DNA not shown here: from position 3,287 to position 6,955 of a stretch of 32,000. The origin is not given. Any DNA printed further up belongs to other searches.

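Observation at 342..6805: Operon of two paralogous giant secreted proteins built from a two-cysteine C-x2-G-[WY]-x-L-x-G-x2-C module, plus a lipoprotein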

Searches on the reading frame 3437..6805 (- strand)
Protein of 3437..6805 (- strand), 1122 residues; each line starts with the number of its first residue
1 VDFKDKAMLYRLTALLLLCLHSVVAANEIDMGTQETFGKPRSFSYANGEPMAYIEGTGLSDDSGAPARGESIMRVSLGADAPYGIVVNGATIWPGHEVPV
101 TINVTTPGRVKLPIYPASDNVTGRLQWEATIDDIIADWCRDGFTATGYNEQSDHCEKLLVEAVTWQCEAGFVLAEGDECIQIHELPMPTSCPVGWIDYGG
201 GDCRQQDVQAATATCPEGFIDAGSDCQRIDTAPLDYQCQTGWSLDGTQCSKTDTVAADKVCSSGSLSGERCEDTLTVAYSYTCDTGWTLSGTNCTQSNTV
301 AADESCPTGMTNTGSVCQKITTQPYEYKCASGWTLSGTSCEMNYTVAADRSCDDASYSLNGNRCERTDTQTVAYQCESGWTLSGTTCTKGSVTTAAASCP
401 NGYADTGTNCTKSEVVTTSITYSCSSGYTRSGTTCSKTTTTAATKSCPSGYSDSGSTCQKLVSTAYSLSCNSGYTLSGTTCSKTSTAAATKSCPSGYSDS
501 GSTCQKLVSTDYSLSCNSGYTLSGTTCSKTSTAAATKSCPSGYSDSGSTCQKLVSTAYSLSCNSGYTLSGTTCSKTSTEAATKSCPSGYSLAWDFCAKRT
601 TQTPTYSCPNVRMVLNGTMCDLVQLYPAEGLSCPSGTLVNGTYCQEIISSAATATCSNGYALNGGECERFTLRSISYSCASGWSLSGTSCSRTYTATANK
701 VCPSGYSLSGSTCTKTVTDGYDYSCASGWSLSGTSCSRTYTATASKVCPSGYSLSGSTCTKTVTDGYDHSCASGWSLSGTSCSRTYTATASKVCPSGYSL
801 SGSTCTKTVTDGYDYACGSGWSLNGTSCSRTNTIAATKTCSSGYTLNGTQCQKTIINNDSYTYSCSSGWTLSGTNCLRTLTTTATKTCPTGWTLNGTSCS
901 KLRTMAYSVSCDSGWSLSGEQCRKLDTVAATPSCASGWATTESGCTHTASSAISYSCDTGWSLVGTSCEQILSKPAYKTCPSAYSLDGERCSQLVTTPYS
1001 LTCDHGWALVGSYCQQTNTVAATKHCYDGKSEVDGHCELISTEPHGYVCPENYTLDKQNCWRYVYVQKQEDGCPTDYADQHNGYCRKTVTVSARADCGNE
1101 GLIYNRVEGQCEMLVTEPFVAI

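Call 4: search_protein_families(library=pfam, proteins=[window:3437-6805:-], max_evalue=1)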
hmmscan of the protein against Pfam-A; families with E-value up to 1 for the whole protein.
window:3437-6805:- (1122 aa): 2 families
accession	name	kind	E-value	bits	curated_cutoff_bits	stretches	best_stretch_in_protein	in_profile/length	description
PF16097.10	FXR_C3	-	0.01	16.9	27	0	430-459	33-61/68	Fragile X-related 1 protein C-terminal region 3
PF12662.13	cEGF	-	0.23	11.8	26.6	0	214-230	5-23/24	Complement Clr-like EGF-like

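Call 6: search_protein_families(library=ncbifam, proteins=[window:3437-6805:-], max_evalue=1)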
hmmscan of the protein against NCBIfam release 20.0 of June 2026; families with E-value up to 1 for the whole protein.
window:3437-6805:- (1122 aa): 1 family
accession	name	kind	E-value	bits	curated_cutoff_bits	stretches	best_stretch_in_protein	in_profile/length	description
NF009017.0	PRK12355.3-3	subfamily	5.4e-05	22.1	796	5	367-487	167-288/576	type-F conjugative transfer system mating-pair stabilization protein TraN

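Call 10: search_solved_structures(query=window:3437-6805:-, max_evalue=1, show_alignments=2)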
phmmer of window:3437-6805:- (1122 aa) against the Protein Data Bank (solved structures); distinct sequences matched with E-value up to 1: 1.
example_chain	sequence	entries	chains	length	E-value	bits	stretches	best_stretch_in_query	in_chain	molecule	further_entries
2fkj_A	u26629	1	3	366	0.0037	18.4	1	413-601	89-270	Outer Surface Protein A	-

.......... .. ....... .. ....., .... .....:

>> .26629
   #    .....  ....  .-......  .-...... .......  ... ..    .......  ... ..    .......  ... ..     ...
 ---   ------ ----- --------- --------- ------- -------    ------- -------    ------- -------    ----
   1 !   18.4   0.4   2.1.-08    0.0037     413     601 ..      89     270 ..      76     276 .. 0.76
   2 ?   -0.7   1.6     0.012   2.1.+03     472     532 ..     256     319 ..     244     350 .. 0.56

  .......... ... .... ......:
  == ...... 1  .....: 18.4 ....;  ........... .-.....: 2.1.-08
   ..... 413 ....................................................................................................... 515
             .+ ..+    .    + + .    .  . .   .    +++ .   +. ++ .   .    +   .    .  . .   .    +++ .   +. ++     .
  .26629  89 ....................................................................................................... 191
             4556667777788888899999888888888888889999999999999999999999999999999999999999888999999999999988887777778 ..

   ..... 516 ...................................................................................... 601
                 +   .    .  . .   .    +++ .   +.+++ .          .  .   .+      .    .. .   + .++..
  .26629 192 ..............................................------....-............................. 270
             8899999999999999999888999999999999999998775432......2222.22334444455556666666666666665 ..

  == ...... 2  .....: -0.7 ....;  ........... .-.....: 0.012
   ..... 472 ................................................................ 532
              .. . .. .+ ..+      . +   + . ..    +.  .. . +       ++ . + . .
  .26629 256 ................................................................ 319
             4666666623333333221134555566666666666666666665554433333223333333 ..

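Call 33: find_homologous_proteins(query=window:3437-6805:-, max_evalue=0.00001)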
Query window:3437-6805:- (1122 aa): 254 proteins with E <= 0.00001 among 8000 candidates; the best 120 are listed.
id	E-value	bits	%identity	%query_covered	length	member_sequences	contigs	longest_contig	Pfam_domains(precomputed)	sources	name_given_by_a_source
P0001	1.7e-104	369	41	56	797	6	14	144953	-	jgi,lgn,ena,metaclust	jgi:hypothetical protein|metaclust:\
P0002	2.4e-101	359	30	58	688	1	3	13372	-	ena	-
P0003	6.0e-94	334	35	52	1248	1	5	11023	PF06986.17,PF12662.14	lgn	-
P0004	1.0e-88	317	35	41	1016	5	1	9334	PF06986.17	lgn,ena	-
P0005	9.3e-87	310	37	50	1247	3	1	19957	PF06986.17,PF12662.14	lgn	-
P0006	2.8e-78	282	37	47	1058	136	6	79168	PF06986.17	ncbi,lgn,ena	-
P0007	4.8e-77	278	30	56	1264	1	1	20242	-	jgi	jgi:hypothetical protein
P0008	2.1e-76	276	33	61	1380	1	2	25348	PF06986.17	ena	-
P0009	4.1e-76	275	35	53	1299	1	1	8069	PF06986.17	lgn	-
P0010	5.1e-76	275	35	56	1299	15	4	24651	PF06986.17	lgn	-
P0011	9.2e-75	271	38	53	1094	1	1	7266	PF06986.17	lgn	-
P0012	1.8e-74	270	36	53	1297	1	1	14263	PF06986.17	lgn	-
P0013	1.2e-73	267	29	86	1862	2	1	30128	PF13750.13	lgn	-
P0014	1.7e-73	266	33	48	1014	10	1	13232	PF06986.17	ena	-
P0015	4.4e-71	258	34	62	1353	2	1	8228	PF06986.17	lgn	-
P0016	3.3e-67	246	28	89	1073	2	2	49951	-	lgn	-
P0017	4.5e-67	245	37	54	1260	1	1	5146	PF06986.17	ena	-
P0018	5.5e-67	245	32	73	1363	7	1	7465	PF06986.17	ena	-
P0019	7.5e-67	244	35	51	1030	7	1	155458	PF06986.17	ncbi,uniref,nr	ncbi:conjugal transfer protein TraN [Sphingorhabdus sp.]|uniref:conjugal transfer protein TraN n=1 T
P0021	2.4e-64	236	35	44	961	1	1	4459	PF06986.17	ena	-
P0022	3.8e-64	235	37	45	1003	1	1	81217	PF06986.17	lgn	-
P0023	1.1e-62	231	34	49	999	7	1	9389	PF06986.17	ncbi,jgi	jgi:conjugal transfer mating pair stabilization protein TraN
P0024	6.4e-62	228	34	37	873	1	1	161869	PF06986.17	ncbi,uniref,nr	ncbi:conjugal transfer mating pair stabilization protein TraN [Sphingobium sp. B1D7B]|uniref:conjuga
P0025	1.0e-61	227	34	52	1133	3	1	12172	PF06986.17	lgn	-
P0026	1.4e-61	227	36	44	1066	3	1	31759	PF06986.17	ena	-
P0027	1.7e-61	227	38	50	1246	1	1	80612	PF06986.17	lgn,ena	-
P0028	2.3e-61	226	34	47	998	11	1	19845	PF06986.17,PF12662.14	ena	-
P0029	8.1e-61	224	35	46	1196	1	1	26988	PF06986.17,PF12662.14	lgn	-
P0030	8.5e-61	224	35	55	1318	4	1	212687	PF06986.17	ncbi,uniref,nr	ncbi:conjugal transfer protein TraN [Novosphingobium terrae]|uniref:conjugal transfer protein TraN n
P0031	9.8e-61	224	36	55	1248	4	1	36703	PF06986.17,PF12662.14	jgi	jgi:conjugal transfer mating pair stabilization protein TraN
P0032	9.9e-61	224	26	50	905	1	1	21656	PF06986.17,PF12662.14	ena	-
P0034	1.8e-59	220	37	45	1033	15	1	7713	PF06986.17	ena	-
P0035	3.6e-59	219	36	55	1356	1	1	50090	PF06986.17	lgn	-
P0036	5.4e-57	212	36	43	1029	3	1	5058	PF06986.17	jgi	-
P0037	1.5e-56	210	35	55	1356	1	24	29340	PF06986.17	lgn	-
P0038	4.0e-56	209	34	46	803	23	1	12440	PF06986.17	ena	-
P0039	4.6e-56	209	37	45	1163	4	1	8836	PF06986.17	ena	-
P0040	2.7e-55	206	38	50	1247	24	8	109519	PF06986.17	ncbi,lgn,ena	-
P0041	1.6e-54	203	36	52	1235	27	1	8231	PF06986.17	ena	-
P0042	2.0e-54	203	37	51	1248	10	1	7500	PF06986.17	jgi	-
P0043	3.0e-53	199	34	44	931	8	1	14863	PF06986.17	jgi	jgi:conjugal transfer mating pair stabilization protein TraN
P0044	3.8e-53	199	33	62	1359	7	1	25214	PF06986.17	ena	-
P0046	1.3e-52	197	27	82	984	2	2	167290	-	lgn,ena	-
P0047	2.2e-51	193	34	38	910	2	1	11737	PF06986.17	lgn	-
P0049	7.2e-51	191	36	51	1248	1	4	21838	PF06986.17,PF12662.14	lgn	-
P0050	2.4e-50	190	33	38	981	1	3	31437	PF06986.17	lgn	-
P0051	3.8e-50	189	34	41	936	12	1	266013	PF06986.17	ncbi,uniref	ncbi:conjugal transfer protein TraN [Sphingobium sp. EM0848]|uniref:conjugal transfer protein TraN n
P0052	4.4e-50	189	28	68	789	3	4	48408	-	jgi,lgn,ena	jgi:hypothetical protein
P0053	7.0e-50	188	34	34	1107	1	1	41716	PF06986.17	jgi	jgi:conjugal transfer mating pair stabilization protein TraN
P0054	2.0e-49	187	35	35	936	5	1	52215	PF06986.17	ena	-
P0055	3.2e-49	186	31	48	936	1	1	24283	PF06986.17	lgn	-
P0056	1.2e-48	184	34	45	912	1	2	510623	PF06986.17,PF00084.27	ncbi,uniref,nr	ncbi:hypothetical protein V475_21490 [Sphingobium baderi LL03]|uniref:Conjugal transfer protein TraN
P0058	8.8e-48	181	34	49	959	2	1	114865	PF06986.17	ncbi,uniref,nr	ncbi:conjugal transfer protein TraN [Sphingobium sp. B11D3A]|uniref:conjugal transfer protein TraN n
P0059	3.9e-47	179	33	47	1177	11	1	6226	PF06986.17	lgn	-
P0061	6.7e-46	175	32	41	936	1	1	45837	PF06986.17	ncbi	-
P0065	1.9e-41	160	38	36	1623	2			PF05593.20,PF25023.2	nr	nr:RHS repeat-associated core domain-containing protein [Shewanella sp. NIFS-20-20]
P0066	2.2e-38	150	28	47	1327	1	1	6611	PF06986.17,PF12662.14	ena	-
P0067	8.2e-38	148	26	75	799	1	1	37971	-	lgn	-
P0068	1.5e-37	147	39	31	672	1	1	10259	PF12662.14,PF12947.14,PF00084.27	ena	-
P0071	1.2e-34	138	34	56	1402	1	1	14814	PF06986.17,PF00059.28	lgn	-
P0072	2.2e-34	137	35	30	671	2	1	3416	PF06986.17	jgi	-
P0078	2.1e-31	127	32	59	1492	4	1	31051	PF06986.17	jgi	jgi:conjugal transfer mating pair stabilization protein TraN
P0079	2.9e-31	126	35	28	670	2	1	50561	PF06986.17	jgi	jgi:conjugal transfer mating pair stabilization protein TraN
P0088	8.5e-29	118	31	43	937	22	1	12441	PF06986.17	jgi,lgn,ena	-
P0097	2.9e-26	110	26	54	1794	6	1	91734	PF06986.17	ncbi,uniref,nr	ncbi:conjugal transfer protein TraN [Vibrio alginolyticus]|uniref:conjugal transfer protein TraN n=1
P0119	2.3e-21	94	35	34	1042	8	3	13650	PF06986.17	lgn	-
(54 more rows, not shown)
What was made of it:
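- The best database hits to A are mostly PF06986 proteins that share the module (call 33).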

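Call 35: find_encoding_contigs(protein=P0001, flank=10000, max_places=3)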
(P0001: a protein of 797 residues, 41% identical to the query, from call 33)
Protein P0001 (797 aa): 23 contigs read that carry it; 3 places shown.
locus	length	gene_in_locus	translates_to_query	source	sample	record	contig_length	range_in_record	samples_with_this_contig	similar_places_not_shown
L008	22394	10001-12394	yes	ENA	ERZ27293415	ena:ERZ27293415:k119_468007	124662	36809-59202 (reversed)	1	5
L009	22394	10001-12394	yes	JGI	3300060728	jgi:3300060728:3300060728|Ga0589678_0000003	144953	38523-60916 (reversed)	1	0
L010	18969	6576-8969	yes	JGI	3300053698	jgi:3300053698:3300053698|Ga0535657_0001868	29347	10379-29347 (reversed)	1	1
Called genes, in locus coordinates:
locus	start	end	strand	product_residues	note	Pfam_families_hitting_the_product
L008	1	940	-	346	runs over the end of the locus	-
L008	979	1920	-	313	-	-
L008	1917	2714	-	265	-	PF03837:RecT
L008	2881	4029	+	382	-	PF12705:PDDEXK_1 (faint), PF12684:DUF3799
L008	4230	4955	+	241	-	-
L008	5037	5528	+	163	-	PF04307:YdjM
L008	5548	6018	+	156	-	-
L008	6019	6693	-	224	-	PF00075:RNase_H (faint), PF13456:RVT_3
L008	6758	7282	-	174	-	-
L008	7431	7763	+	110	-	-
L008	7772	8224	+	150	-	-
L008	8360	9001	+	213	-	-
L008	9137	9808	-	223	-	-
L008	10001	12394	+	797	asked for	-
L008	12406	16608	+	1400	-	PF13750:Big_3_3 (weak)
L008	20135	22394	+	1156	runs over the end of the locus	PF06986:F_T4SS_TraN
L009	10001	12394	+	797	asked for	-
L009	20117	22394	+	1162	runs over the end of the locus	PF06986:F_T4SS_TraN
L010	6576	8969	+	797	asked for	-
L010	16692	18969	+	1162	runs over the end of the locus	PF06986:F_T4SS_TraN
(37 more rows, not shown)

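Call 36: find_encoding_contigs(protein=P0046, flank=10000, max_places=2)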
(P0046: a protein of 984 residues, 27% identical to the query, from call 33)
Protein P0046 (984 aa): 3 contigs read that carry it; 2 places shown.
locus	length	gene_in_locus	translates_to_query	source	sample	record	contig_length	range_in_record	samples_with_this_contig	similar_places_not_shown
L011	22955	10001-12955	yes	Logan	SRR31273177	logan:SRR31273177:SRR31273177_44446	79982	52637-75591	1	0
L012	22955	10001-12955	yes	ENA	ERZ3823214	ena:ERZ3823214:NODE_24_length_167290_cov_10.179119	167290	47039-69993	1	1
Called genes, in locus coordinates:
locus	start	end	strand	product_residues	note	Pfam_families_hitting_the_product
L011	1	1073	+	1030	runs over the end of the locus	PF00271:Helicase_C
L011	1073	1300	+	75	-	-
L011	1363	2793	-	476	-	PF01051:Rep3_N (weak)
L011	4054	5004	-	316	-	-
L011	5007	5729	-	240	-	PF01656:CbiA, PF07015:VirC1, PF09140:MipZ, PF10609:ParA (weak), PF13614:AAA_31 (weak)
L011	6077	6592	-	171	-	-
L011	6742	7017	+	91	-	-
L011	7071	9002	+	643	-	PF00270:DEAD, PF04851:ResIII, PF13604:AAA_30 (faint), PF00271:Helicase_C, PF19833:RecG_dom3_C (faint)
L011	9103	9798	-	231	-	-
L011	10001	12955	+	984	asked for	-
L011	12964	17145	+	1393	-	PF13750:Big_3_3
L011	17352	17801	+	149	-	PF10502:Peptidase_S26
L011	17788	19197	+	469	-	PF09673:TrbC_Ftype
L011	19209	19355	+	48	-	-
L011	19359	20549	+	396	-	PF06834:TraU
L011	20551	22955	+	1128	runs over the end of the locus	PF06986:F_T4SS_TraN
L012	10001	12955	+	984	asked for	-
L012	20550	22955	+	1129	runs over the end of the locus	PF06986:F_T4SS_TraN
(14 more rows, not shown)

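Call 37: find_encoding_contigs(protein=P0016, flank=10000, max_places=2)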
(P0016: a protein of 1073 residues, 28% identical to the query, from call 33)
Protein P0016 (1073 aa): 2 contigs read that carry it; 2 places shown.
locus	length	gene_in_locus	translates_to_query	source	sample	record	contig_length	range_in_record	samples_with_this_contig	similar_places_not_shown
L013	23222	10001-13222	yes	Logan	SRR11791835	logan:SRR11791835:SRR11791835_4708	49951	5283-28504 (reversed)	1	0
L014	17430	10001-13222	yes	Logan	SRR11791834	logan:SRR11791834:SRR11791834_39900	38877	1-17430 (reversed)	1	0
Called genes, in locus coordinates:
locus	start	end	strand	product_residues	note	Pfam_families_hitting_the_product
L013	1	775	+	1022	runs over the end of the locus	PF00176:SNF2-rel_dom (weak), PF00271:Helicase_C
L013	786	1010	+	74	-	-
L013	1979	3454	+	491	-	-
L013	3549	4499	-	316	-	-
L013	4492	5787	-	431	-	PF01656:CbiA, PF09140:MipZ (faint), PF13614:AAA_31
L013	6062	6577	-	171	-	-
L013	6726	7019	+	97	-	-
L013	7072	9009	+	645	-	PF00270:DEAD, PF04851:ResIII, PF13604:AAA_30 (weak), PF00271:Helicase_C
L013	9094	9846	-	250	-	-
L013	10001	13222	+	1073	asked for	-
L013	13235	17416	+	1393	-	PF00801:PKD (faint), PF13750:Big_3_3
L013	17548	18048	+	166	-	PF10502:Peptidase_S26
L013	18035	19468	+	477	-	PF09673:TrbC_Ftype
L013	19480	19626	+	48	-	-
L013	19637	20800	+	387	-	PF06834:TraU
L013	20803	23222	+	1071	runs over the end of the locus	PF06986:F_T4SS_TraN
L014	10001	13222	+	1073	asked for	-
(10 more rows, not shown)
